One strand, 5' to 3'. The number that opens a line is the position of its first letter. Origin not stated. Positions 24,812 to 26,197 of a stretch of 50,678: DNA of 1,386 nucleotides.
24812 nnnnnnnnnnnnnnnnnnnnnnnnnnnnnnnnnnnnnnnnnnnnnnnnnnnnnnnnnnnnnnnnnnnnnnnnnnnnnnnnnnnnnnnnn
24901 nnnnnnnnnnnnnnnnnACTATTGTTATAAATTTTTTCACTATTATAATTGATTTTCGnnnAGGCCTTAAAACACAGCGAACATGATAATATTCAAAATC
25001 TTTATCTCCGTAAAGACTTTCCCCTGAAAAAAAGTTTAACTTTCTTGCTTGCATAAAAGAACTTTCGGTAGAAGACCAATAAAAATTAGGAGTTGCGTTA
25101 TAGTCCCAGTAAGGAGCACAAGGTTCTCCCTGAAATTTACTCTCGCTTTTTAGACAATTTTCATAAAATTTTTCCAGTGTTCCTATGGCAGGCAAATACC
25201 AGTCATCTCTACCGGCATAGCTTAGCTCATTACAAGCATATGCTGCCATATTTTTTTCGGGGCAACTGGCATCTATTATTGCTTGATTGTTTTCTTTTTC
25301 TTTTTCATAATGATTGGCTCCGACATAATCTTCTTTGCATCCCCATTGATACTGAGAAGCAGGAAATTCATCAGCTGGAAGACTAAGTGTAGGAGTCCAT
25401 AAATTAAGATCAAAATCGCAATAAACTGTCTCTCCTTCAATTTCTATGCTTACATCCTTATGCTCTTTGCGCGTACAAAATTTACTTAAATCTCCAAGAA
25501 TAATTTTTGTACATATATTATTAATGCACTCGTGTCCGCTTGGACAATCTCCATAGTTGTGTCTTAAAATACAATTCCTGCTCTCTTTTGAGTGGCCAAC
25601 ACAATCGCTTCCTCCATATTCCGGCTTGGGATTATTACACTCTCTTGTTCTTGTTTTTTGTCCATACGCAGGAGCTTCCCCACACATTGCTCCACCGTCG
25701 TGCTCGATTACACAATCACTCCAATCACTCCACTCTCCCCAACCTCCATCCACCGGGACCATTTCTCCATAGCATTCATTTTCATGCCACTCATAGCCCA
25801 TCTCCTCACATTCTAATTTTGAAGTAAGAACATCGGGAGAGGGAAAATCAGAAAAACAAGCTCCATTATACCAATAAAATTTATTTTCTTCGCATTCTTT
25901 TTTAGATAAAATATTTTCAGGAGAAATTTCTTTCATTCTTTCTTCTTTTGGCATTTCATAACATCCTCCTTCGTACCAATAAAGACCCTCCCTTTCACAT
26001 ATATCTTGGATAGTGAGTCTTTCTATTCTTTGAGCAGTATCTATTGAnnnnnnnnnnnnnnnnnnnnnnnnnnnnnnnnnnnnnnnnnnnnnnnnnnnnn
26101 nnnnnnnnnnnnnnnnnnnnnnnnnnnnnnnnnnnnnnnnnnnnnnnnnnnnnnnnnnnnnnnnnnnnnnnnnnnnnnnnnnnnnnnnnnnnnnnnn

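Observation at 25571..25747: Thrombospondin type-1 repeats (TSR) in two bacterial membrane proteins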

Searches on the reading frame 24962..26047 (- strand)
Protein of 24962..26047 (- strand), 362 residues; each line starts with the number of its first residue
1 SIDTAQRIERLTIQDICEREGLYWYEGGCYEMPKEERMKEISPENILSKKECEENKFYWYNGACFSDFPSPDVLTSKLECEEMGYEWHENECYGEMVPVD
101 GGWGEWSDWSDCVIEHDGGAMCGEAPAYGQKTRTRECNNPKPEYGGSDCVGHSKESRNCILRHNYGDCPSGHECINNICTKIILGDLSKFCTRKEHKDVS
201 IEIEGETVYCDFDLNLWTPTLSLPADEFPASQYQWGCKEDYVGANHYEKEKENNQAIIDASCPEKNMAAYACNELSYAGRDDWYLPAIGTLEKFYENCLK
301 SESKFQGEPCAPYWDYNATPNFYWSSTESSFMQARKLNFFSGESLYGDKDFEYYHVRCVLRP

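Call 37: search_protein_representatives(protein=window:24962-26047:-)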
Query: 362 residues. Proteins with E-value up to 0.001 (for the whole library): 4401; up to 1e-10: 715; up to 1e-30: 124. The best 150 are listed.
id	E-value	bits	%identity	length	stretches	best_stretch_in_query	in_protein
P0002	4.9e-259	875.4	100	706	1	1-362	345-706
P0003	2.8e-187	639.1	39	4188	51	89-158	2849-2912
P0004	1.8e-161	554.1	47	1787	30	91-160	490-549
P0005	4.1e-147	506.9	48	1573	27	84-160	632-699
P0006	6.7e-113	394.2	38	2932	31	97-158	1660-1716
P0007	5.1e-109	381.4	42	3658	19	90-159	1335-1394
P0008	1.6e-98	346.9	45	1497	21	91-162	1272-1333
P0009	1.8e-98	346.7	49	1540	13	86-160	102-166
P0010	1.9e-98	346.6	50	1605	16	94-179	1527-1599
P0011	7.7e-93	328.2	45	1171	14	94-160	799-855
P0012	1.6e-83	297.5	45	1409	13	92-161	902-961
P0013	2.7e-81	290.1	42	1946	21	95-159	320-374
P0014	8.1e-81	288.6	41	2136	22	85-152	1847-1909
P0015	1.3e-80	287.8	40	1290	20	96-159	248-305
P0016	4.1e-80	286.2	44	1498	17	85-166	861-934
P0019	8.4e-76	272.1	46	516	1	95-361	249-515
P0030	3.9e-65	236.9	51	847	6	92-175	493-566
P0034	7.2e-64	232.8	52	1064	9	91-159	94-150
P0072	7.5e-42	160.3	50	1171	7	87-159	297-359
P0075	1.4e-40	156.0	50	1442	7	94-160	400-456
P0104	3.3e-35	138.4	51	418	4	90-160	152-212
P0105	5.9e-35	137.5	53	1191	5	96-159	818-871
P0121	1.1e-31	126.8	53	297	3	90-162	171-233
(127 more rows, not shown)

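Call 39: find_encoding_contigs(protein=P0019, flank=6000, max_places=5)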
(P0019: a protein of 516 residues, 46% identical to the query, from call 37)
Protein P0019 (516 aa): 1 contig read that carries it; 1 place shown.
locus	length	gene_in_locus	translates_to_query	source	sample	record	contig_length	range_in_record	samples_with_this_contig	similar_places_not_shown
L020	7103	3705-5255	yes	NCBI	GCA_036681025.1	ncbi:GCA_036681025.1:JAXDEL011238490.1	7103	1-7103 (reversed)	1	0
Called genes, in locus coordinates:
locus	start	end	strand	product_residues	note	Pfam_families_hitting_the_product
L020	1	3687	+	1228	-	?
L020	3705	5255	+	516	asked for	PF07603:Lcl_C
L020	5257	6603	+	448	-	PF01471:PG_binding_1 (faint), PF10342:Kre9_KNH (faint)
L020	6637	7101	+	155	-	?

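Call 57: list_cluster_members(proteins=[P0121, P0105, P0034, P0030, P0104, P0010, P0072, P0075, P0009, P0003])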
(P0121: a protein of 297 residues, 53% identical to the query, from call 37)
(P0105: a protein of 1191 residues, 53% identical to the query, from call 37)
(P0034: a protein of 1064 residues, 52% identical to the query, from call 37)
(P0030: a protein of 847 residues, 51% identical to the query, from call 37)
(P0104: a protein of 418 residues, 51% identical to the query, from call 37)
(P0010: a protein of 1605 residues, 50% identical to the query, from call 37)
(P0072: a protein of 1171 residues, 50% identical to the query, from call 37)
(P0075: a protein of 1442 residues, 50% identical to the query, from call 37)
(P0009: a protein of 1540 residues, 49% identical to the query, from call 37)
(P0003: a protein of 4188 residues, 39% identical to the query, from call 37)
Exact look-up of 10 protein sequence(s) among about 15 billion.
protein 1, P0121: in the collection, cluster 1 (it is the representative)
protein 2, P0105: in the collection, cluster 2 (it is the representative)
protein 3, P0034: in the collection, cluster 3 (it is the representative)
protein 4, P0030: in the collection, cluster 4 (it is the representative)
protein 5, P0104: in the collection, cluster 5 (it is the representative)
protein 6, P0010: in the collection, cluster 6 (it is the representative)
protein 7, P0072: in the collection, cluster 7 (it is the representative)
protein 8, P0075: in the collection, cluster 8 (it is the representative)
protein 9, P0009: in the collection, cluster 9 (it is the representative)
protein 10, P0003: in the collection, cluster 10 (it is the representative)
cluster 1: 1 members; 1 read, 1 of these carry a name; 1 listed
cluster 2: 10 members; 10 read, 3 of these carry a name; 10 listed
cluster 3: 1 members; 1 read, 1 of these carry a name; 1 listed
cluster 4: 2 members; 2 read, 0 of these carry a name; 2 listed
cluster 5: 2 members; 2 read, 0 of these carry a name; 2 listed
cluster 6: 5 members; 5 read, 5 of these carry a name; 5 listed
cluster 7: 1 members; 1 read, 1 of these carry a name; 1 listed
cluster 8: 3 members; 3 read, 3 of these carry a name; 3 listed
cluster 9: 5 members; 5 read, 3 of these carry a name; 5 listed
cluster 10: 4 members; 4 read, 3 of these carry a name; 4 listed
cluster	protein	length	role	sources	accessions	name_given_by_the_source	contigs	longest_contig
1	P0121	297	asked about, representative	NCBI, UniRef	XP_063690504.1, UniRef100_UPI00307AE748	coadhesin-like [Bolinopsis microptera] | coadhesin-like n=1 Tax=Bolinopsis microptera TaxID=2820187 RepID=UPI00307AE748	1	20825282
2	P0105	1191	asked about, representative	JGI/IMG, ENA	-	-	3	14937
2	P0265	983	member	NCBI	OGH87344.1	MAG: hypothetical protein A2206_02725, partial [Candidatus Magasanikbacteria bacterium ...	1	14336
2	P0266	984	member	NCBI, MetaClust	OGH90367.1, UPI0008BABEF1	MAG: hypothetical protein A2469_02555, partial [Candidatus Magasanikbacteria bacterium ... | status=active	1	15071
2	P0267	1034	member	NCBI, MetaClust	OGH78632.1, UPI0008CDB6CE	MAG: hypothetical protein A2224_02055, partial [Candidatus Magasanikbacteria bacterium ... | status=active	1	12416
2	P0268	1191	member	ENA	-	-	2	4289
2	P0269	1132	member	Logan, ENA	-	-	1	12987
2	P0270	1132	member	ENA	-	-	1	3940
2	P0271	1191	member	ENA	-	-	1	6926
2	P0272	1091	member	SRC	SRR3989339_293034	-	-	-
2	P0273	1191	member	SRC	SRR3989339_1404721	-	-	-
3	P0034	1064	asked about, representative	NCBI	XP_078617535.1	uncharacterized protein LOC144885488 [Branchiostoma floridae x Branchiostoma japonicum]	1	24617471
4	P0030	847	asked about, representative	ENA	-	-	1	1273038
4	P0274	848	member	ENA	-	-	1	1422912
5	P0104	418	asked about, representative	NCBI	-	-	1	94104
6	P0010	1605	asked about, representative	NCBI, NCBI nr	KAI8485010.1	hypothetical protein Bbelb_372560 [Branchiostoma belcheri]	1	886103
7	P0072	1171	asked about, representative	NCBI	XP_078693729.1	uncharacterized protein LOC144923237 [Branchiostoma floridae x Branchiostoma belcheri]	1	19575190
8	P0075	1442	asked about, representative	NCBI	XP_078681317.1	cartilage intermediate layer protein 2-like isoform X1 [Branchiostoma floridae x ...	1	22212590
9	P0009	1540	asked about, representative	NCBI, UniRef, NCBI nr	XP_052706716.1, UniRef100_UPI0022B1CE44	A disintegrin and metalloproteinase with thrombospondin motifs adt-1-like [Crassostrea ... | A disintegrin and metalloproteinase with thrombospondin motifs adt-1-like n=1 ...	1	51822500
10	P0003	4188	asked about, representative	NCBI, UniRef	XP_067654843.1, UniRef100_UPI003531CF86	SCO-spondin-like isoform X1 [Haliotis asinina] | SCO-spondin-like isoform X1 n=1 Tax=Haliotis asinina TaxID=109174 RepID=UPI003531CF86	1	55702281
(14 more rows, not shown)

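Call 66: search_protein_families(library=pfam, proteins=[L020:1-3687:+, L020:5257-6603:+, L020:6637-7101:+, P0105, P0019], max_evalue=0.01)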
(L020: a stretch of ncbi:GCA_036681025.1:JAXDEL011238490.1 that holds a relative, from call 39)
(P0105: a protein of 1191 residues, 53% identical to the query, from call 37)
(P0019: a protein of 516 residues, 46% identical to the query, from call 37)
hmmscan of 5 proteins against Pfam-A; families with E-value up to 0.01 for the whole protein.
L020:1-3687:+ (1228 aa): 4 families
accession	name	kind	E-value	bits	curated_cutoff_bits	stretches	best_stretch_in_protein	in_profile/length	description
PF07581.17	Glug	-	1e-16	60.5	20.5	2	846-871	1-27/28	The GLUG motif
PF09479.16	Flg_new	-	3.7e-15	56.2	27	1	528-594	1-65/65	Listeria-Bacteroides repeat domain (List_Bact_rpt)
PF18998.6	Flg_new_2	-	1.5e-13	50.9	23.6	1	1032-1099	2-71/73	Divergent InlB B-repeat domain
PF05667.16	CCDC22_CC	-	0.007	16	39.2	0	1143-1213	215-285/477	CCDC22 protein coiled-coil region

L020:5257-6603:+ (448 aa): 3 families
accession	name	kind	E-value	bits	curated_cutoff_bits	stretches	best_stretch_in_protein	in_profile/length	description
PF01471.23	PG_binding_1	-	4.9e-06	27.1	23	1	94-144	17-57/57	Putative peptidoglycan binding domain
PF10342.15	Kre9_KNH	-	5.4e-06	27.5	24.6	1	192-223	1-34/94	Kre9/KNH-like N-terminal Ig-like domain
PF13786.12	DUF4179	-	0.0052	17.6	30.1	0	2-51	3-55/94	Domain of unknown function (DUF4179)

L020:6637-7101:+ (155 aa): 1 family
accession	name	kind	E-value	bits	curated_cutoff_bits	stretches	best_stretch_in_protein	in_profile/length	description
PF03724.22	META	-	8.7e-06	26.1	24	1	46-112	8-68/109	META domain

P0105 (1191 aa): 7 families
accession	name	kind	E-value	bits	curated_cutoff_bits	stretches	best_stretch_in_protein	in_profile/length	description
PF00090.25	TSP_1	-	7e-56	186.7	21.6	5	885-935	1-49/49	Thrombospondin type 1 domain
PF19028.6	TSP1_spondin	-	2.4e-46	156.3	41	5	885-935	4-52/52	Spondin-like TSP1 domain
PF19030.6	TSP1_ADAMTS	-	2.2e-18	66.7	23.8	4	830-876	5-55/55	Thrombospondin type 1 domain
PF22195.2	TSP1_CFP_C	-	2.3e-18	66.9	27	4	822-854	2-35/90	CFP-like, C-terminal thrombospondin type 1 domain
PF13229.12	Beta_helix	-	7.4e-15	55.4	25.9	2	448-551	21-121/158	Right handed beta helix region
PF05048.19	NosD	-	1.6e-13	51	23.6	1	425-550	28-155/212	Periplasmic copper-binding protein (NosD)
PF07602.17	DUF1565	-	0.00073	19.4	20.3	1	377-635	2-226/257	Protein of unknown function (DUF1565)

P0019 (516 aa): 3 families
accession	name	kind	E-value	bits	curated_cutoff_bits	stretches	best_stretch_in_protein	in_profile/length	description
PF07603.17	Lcl_C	-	9.1e-09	36.1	34.9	1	417-513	22-116/117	Lcl C-terminal domain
PF00072.30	Response_reg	-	0.00011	22.8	30.2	1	7-115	1-109/111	Response regulator receiver domain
PF00090.25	TSP_1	-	0.0025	18.4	21.6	1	258-315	1-46/49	Thrombospondin type 1 domain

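Call 74: search_protein_families(library=ncbifam, proteins=[P0019], max_evalue=0.01)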
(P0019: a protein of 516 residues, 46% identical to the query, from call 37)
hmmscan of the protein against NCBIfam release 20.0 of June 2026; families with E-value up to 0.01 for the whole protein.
P0019 (516 aa): 18 families
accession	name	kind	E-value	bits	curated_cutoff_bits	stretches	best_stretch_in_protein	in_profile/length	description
NF008378.0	PRK11173.1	equivalog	4.7e-07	29.4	334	1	5-138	4-135/238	two-component system response regulator ArcA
NF045717.1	DVU0259_DivK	exception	4e-06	27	160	1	4-117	2-113/117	DVU0259 family response regulator domain-containing protein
NF007969.0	PRK10693.1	equivalog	7.9e-06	25.1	329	1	5-126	8-130/337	two-component system response regulator RssB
TIGR03787.1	marine_sort_RR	equivalog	9.4e-05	22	335.7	1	5-136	1-133/227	proteobacterial dedicated sortase system response regulator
NF041733.1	resp_reg_CseB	equivalog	9.8e-05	21.8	350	1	6-128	2-123/228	two-component system response regulator CseB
NF008034.0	PRK10766.1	equivalog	0.00013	21.5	275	1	4-105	2-103/231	two-component system response regulator TorR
NF053854.1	RespRegPhoBBctds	equivalog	0.00032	20.1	270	1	7-167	1-163/225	two-component system response regulator PhoB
TIGR02154.1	PhoB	equivalog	0.00044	19.6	296.2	1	5-120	3-120/226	phosphate regulon transcriptional regulator PhoB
NF008078.0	PRK10816.1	equivalog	0.00065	19.3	336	1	6-115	2-111/223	two-component system response regulator PhoP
NF007982.1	PRK10710.1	equivalog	0.0017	18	380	1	5-137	8-139/235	envelope stress response regulator BaeR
NF008296.0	PRK11083.1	equivalog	0.002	17.6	273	1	5-123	4-121/228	two-component system response regulator CreB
NF045914.1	RespRegNblR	equivalog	0.0024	17.5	300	1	6-128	9-130/228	response regulator transcription factor NblR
NF045505.1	RR_RssB_Pseudo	equivalog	0.0028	16.7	700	1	6-140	7-138/394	two-component system response regulator RssB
NF040534.1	resp_reg_YycF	equivalog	0.0038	16.5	340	1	5-160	1-156/231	response regulator YycF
NF007935.0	PRK10651.1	equivalog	0.0047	16.1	250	1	31-116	35-120/216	two-component system response regulator NarL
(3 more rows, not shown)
